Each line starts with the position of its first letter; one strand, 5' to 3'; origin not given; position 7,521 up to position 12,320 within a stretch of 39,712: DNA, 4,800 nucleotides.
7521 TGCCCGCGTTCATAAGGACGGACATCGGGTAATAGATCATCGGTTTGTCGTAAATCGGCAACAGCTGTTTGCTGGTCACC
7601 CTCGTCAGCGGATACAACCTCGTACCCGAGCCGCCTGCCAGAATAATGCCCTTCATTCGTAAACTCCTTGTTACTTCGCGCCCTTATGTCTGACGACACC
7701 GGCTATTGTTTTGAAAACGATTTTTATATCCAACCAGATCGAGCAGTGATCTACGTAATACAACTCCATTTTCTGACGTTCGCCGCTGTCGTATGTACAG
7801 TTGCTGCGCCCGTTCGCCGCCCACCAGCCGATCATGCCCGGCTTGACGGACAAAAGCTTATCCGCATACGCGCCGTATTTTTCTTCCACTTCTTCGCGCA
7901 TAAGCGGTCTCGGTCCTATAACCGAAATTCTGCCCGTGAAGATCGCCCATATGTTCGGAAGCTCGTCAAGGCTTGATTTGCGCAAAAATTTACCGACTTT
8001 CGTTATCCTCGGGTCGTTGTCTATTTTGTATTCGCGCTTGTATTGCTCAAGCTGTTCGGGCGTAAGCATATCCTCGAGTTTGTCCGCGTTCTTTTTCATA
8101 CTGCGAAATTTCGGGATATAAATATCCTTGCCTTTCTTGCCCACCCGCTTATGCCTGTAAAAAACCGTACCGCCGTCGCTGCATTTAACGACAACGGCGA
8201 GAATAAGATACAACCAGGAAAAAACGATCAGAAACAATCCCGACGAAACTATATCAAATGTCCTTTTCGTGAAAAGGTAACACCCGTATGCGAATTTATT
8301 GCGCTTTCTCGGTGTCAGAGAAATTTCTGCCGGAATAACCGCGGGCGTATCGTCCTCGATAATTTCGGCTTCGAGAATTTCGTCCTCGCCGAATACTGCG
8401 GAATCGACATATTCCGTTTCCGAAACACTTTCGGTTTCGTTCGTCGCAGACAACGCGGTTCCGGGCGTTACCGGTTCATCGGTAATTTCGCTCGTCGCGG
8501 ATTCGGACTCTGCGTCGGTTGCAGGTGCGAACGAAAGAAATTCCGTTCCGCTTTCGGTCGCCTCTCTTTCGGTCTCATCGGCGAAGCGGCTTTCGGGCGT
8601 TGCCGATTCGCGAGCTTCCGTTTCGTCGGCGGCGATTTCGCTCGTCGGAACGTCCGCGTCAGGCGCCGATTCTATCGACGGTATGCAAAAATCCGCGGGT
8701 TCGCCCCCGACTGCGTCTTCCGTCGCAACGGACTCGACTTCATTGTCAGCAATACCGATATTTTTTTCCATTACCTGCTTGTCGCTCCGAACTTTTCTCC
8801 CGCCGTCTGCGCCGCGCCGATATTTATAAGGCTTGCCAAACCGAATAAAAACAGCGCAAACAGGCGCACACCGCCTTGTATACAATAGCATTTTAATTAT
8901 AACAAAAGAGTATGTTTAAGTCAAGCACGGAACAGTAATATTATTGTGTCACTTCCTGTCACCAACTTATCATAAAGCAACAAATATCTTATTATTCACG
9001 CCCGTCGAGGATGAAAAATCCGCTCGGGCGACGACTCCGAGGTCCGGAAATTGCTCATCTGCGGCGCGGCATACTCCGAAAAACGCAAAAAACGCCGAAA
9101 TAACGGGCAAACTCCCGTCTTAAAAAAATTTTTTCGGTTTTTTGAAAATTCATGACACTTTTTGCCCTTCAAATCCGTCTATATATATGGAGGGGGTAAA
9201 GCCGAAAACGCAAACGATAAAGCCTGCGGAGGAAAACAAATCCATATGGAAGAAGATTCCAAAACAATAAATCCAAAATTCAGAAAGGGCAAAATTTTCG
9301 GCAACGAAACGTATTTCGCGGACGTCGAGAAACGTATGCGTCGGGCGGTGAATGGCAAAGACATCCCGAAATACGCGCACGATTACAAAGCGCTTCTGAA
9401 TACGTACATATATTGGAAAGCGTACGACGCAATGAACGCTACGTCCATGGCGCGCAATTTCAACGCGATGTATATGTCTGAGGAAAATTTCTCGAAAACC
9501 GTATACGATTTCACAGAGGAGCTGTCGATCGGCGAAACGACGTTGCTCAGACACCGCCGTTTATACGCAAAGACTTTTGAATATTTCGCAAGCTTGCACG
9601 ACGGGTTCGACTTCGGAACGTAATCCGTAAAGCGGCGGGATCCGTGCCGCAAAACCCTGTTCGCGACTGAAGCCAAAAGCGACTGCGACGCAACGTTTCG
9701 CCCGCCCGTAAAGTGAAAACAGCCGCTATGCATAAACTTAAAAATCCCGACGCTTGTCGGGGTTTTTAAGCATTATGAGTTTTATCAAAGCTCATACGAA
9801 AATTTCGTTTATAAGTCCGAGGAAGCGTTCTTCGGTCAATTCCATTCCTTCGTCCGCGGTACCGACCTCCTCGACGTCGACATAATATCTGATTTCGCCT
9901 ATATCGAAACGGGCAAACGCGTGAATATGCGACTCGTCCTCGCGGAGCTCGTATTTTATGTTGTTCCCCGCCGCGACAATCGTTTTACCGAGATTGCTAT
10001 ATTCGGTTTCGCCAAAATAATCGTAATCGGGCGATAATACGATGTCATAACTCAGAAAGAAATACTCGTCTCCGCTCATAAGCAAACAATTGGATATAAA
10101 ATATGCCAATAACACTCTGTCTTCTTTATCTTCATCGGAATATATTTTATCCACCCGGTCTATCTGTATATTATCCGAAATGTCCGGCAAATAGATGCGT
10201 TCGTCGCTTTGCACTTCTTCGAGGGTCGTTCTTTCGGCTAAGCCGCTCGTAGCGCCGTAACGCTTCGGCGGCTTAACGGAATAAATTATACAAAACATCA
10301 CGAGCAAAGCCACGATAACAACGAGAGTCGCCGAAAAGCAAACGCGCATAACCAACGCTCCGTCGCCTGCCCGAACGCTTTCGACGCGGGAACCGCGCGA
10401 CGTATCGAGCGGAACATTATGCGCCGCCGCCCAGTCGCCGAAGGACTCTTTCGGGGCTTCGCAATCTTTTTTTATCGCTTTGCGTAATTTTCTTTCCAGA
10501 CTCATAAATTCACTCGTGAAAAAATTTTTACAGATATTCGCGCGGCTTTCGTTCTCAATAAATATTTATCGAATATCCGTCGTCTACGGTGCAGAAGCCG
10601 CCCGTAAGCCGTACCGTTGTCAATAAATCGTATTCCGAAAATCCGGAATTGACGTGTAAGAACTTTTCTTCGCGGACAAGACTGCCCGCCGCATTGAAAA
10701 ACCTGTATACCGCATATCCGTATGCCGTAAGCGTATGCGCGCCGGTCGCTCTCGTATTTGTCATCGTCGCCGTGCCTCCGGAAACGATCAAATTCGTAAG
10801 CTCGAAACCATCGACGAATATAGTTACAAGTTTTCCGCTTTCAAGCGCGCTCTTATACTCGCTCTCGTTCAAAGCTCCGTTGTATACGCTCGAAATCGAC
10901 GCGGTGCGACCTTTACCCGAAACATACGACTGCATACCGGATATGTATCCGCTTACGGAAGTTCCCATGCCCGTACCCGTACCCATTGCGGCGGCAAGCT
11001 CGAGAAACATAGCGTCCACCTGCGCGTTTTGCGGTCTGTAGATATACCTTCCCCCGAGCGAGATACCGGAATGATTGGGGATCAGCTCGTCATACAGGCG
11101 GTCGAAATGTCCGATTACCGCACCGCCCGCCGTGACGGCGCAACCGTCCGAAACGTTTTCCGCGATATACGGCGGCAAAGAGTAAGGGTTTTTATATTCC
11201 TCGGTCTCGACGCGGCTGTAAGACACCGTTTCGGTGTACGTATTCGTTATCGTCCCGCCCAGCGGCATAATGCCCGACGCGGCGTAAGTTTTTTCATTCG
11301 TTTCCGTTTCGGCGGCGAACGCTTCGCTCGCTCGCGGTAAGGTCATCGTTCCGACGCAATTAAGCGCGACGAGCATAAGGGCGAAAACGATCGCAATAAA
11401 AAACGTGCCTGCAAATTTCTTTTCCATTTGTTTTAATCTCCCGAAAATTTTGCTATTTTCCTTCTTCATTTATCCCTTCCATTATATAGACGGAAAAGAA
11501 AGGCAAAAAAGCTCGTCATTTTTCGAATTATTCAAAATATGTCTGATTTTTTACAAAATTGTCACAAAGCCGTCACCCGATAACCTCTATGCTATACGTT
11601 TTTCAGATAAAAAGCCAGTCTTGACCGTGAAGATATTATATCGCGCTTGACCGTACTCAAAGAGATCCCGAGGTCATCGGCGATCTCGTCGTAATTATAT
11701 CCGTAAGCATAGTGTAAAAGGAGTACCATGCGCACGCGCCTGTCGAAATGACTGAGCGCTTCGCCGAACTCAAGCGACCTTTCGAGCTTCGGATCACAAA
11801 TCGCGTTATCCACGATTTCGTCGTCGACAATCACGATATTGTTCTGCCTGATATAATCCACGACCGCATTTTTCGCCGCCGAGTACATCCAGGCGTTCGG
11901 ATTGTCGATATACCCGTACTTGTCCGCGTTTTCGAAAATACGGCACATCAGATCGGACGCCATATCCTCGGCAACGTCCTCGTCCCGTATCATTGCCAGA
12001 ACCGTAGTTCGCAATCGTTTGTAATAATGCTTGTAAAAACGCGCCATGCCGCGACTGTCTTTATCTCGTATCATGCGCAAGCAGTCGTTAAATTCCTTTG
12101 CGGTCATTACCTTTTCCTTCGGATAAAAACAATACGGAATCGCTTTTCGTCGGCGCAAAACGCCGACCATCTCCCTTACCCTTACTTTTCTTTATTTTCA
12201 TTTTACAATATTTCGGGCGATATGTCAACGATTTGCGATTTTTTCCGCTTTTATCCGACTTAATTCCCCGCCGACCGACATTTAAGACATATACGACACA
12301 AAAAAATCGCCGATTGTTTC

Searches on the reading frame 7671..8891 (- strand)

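Call 11: search_protein_families(library=pfam, proteins=[window:7671-8891:-])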
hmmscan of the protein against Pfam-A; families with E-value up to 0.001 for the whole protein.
window:7671-8891:- (406 aa): 1 family
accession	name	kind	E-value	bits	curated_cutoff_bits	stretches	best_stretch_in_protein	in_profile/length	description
PF02397.22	Bac_transf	-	3e-58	196.8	27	1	209-400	1-178/179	Bacterial sugar transferase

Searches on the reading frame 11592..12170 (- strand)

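Call 12: search_protein_families(library=pfam, proteins=[window:11592-12170:-])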
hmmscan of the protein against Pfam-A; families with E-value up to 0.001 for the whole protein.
window:11592-12170:- (192 aa): 5 families
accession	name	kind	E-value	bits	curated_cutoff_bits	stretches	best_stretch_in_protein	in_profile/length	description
PF08281.18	Sigma70_r4_2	-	4.7e-11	42.6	25.7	1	134-178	3-47/54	Sigma-70, region 4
PF04542.20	Sigma70_r2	-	9.5e-10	38.6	24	1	45-110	1-68/71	Sigma-70 region 2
PF07638.17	Sigma70_ECF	-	7.3e-08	33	21.1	1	130-185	121-179/185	ECF sigma factor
PF04545.22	Sigma70_r4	-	1.4e-07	31.3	24.1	1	138-176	1-39/50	Sigma-70, region 4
PF13384.12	HTH_23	-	6e-06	26.4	24.6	1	144-176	4-36/50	Homeodomain-like domain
